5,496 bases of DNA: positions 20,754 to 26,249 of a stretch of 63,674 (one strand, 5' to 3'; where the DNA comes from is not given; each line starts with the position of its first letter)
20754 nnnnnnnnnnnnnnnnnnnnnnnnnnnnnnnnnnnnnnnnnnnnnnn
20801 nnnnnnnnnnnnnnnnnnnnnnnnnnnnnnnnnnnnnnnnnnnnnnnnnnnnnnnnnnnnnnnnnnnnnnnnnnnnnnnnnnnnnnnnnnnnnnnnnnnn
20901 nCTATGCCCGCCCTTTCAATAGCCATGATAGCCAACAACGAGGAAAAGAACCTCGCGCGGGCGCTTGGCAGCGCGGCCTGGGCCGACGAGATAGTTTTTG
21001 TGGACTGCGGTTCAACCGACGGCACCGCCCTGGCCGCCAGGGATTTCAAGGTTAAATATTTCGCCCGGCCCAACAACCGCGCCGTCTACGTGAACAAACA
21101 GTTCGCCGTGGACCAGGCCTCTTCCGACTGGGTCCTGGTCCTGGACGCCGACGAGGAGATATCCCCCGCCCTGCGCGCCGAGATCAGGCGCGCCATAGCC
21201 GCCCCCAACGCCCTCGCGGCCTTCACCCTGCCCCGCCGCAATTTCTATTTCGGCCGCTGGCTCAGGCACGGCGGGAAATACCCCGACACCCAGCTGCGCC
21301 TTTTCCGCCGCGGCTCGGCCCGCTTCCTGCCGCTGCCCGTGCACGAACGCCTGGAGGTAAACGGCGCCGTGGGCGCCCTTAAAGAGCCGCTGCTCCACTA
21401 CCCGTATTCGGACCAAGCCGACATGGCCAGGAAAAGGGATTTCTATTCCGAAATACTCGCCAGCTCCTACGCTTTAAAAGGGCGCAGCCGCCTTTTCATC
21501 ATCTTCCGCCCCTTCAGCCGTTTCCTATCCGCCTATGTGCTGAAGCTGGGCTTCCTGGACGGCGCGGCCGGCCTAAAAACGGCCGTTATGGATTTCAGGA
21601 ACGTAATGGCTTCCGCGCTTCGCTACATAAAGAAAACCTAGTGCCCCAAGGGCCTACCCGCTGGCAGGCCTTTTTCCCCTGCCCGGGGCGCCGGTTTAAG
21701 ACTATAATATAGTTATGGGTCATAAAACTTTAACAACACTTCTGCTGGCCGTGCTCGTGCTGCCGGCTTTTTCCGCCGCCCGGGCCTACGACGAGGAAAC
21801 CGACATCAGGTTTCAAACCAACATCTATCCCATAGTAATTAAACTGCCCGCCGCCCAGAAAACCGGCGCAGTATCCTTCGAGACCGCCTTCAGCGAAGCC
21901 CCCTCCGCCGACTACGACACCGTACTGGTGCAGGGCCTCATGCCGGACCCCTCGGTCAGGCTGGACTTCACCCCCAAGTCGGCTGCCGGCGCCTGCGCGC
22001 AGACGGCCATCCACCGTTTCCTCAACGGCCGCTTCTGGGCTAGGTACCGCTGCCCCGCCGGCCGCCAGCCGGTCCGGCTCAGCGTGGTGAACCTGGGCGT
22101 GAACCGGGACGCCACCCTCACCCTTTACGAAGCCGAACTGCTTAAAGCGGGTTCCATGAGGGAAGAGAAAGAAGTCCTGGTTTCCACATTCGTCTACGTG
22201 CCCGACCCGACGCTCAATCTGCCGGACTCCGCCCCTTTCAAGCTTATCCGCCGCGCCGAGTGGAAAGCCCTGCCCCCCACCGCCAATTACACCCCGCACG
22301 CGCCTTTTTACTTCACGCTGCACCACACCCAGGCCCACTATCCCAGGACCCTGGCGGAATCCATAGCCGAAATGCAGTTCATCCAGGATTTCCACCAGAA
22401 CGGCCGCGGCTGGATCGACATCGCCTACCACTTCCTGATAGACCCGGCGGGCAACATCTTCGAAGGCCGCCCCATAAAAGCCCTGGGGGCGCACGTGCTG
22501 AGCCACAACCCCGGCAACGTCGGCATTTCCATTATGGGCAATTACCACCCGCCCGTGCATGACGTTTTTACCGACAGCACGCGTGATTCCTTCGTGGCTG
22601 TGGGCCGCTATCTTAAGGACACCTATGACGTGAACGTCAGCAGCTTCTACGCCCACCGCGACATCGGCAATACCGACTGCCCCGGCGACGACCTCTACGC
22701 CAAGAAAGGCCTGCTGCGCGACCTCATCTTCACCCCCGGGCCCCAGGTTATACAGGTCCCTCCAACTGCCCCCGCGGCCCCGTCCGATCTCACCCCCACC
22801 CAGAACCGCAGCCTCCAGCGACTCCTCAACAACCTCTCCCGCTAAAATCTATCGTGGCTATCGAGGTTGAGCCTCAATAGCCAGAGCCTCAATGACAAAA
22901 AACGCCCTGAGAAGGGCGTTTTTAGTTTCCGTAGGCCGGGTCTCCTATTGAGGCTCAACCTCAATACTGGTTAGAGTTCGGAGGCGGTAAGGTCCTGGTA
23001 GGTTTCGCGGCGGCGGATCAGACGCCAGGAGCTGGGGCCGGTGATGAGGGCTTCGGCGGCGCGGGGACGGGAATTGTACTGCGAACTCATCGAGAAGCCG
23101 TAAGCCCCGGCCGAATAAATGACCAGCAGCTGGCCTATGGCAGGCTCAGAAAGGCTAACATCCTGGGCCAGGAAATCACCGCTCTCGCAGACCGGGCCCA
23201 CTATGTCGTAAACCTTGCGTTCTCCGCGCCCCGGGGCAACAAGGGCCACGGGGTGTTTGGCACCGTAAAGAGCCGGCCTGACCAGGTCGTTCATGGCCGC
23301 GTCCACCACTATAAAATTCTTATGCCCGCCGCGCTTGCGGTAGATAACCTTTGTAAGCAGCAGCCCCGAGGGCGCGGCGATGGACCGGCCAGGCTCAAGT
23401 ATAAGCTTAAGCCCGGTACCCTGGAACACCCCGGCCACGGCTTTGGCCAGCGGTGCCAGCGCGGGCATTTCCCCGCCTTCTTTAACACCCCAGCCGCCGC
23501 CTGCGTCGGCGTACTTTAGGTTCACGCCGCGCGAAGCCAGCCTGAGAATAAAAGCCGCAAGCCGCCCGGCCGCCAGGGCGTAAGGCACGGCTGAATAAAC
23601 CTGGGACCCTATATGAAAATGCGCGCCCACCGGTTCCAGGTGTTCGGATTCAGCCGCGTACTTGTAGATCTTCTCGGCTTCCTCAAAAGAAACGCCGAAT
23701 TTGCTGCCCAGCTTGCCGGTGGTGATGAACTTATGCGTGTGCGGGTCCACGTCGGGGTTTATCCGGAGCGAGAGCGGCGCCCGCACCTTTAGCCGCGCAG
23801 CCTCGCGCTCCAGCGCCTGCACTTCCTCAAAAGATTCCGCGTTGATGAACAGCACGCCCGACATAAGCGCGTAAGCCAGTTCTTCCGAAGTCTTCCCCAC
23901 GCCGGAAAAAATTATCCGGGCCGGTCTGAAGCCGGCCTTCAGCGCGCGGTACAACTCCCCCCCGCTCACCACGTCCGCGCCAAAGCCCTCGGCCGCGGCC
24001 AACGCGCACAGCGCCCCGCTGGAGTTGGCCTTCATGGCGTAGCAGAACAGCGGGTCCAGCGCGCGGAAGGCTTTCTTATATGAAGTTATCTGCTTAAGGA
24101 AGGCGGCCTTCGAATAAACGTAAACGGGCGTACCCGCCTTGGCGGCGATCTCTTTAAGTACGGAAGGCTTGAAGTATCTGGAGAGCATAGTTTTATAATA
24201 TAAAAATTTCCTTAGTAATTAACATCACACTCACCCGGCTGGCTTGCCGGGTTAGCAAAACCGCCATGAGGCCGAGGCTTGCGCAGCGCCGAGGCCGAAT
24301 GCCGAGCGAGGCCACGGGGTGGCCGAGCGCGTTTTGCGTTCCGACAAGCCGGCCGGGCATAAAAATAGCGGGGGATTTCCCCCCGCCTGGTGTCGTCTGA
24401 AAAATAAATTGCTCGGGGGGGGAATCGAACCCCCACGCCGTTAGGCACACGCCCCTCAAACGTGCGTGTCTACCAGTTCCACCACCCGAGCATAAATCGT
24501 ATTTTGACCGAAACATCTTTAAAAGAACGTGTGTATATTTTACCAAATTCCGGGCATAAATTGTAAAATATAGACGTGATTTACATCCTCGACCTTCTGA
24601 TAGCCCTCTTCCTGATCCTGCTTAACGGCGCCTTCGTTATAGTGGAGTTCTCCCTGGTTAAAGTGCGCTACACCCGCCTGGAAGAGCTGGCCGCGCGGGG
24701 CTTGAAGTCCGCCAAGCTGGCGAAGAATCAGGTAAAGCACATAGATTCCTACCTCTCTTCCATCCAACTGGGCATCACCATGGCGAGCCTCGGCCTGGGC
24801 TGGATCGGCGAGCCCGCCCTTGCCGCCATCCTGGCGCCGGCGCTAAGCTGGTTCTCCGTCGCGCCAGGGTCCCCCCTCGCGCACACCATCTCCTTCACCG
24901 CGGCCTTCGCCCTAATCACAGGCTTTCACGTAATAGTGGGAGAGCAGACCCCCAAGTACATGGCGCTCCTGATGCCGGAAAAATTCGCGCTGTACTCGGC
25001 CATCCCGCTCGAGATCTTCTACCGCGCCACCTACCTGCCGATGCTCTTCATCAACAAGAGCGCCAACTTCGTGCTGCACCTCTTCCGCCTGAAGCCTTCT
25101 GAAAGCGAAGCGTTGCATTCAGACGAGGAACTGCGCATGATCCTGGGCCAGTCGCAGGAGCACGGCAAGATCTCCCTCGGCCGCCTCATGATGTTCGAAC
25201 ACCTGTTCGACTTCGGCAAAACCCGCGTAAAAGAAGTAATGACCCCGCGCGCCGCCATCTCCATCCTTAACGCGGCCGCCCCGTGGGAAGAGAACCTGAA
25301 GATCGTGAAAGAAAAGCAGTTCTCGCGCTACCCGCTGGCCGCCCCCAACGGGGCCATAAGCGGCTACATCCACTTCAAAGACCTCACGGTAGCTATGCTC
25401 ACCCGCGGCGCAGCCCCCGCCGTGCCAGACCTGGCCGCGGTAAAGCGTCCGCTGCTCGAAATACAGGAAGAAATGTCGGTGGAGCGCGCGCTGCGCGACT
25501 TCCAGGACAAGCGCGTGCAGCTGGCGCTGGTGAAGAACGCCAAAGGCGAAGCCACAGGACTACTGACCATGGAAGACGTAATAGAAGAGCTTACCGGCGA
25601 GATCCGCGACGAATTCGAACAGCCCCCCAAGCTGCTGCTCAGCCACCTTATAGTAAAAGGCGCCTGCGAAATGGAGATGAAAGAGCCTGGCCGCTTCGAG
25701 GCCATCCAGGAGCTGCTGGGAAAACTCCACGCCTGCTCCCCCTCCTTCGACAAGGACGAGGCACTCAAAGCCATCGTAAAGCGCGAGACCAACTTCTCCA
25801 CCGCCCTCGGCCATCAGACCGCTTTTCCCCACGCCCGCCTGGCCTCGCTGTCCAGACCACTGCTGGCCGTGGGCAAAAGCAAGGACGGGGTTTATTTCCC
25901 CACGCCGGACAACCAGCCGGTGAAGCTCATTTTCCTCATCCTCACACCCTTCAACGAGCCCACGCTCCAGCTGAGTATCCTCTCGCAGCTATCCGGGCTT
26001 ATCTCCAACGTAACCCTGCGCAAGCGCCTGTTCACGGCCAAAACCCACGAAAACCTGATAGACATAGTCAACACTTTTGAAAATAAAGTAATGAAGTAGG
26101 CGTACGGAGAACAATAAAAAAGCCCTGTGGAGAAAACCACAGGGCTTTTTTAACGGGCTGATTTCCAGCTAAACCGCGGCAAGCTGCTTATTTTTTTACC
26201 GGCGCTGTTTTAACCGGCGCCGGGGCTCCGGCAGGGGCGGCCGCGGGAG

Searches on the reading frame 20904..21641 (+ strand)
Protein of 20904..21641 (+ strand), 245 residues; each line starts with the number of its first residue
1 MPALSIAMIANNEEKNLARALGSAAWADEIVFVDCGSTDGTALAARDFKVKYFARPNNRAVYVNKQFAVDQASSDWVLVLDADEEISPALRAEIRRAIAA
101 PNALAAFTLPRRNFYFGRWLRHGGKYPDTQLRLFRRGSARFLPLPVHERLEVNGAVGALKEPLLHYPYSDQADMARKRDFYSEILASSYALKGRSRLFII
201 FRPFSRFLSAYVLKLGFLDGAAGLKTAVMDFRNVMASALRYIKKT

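Call 32: search_protein_families(library=pfam, proteins=[window:20904-21641:+], max_evalue=0.00001)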
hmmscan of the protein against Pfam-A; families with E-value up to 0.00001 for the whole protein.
window:20904-21641:+ (245 aa): 1 family
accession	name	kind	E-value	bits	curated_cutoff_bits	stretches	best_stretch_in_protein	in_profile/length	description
PF00535.33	Glycos_transf_2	-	6.5e-19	68.9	23.3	1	5-137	1-140/168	Glycosyl transferase family 2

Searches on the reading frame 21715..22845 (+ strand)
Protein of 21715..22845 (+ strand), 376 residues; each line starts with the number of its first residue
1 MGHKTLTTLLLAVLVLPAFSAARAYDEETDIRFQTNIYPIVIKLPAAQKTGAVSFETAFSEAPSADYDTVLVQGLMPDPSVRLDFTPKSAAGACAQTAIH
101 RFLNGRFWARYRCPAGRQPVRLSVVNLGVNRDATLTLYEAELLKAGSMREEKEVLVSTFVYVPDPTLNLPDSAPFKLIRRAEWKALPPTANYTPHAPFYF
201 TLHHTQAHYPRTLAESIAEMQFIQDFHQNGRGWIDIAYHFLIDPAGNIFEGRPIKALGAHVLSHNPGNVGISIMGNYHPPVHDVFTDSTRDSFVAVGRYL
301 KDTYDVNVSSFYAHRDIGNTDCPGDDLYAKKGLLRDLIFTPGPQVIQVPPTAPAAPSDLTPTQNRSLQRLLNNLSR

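Call 32: search_protein_families(library=pfam, proteins=[window:21715-22845:+], max_evalue=0.00001)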
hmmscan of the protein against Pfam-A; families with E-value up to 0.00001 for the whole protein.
window:21715-22845:+ (376 aa): 1 family
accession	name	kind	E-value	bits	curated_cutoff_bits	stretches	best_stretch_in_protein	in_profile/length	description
PF01510.30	Amidase_2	-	4.8e-14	53.3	26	1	197-325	5-131/131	N-acetylmuramoyl-L-alanine amidase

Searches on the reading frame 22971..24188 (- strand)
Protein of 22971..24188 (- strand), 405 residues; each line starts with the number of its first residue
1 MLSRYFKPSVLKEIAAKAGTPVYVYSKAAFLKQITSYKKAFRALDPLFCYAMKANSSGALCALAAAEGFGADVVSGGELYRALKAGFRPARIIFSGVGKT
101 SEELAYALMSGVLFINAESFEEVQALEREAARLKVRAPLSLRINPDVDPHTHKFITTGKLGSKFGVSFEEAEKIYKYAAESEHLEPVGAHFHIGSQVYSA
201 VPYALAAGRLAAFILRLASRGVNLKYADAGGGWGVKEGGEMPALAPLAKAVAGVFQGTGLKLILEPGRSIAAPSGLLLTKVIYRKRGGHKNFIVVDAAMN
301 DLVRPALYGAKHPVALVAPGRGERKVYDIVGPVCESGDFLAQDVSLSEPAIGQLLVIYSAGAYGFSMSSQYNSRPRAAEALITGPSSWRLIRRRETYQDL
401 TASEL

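Call 32: search_protein_families(library=pfam, proteins=[window:22971-24188:-], max_evalue=0.00001)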
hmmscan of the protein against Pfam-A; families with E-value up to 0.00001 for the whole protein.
window:22971-24188:- (405 aa): 2 families
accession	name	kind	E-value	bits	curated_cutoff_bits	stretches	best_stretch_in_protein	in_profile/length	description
PF02784.22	Orn_Arg_deC_N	-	3.1e-54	184.4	23.4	1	30-272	4-247/247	Pyridoxal-dependent decarboxylase, pyridoxal binding domain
PF00278.28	Orn_DAP_Arg_deC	-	7.4e-27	93.9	23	1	23-361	2-95/95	Pyridoxal-dependent decarboxylase, C-terminal sheet domain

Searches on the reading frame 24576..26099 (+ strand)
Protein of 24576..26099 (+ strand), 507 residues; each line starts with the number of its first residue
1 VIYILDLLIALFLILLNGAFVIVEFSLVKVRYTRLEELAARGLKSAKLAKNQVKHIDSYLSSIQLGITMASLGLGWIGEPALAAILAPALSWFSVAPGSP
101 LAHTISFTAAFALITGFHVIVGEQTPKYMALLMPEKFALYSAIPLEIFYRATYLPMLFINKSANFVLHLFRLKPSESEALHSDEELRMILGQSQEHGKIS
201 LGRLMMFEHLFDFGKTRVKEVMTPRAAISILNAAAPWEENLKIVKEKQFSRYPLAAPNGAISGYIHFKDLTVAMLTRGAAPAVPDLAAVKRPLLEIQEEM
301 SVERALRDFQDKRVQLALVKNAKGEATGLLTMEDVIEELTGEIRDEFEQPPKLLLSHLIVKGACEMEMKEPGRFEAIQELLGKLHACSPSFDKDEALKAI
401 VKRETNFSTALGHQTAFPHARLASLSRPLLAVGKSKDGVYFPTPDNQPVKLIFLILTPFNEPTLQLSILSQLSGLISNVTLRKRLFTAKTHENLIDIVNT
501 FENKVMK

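Call 32: search_protein_families(library=pfam, proteins=[window:24576-26099:+], max_evalue=0.00001)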
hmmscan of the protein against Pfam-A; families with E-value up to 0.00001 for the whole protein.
window:24576-26099:+ (507 aa): 3 families
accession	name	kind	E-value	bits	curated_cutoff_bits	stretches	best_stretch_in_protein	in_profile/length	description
PF01595.25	CNNM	-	2.7e-44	151.4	28.4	1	8-199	1-177/181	Cyclin M transmembrane N-terminal domain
PF00359.27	PTS_EIIA_2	-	5.7e-24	85.2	27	1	374-499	18-142/144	Phosphoenolpyruvate-dependent sugar phosphotransferase system, EIIA 2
PF00571.33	CBS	-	3.2e-10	40.6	24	0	290-339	6-55/57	CBS domain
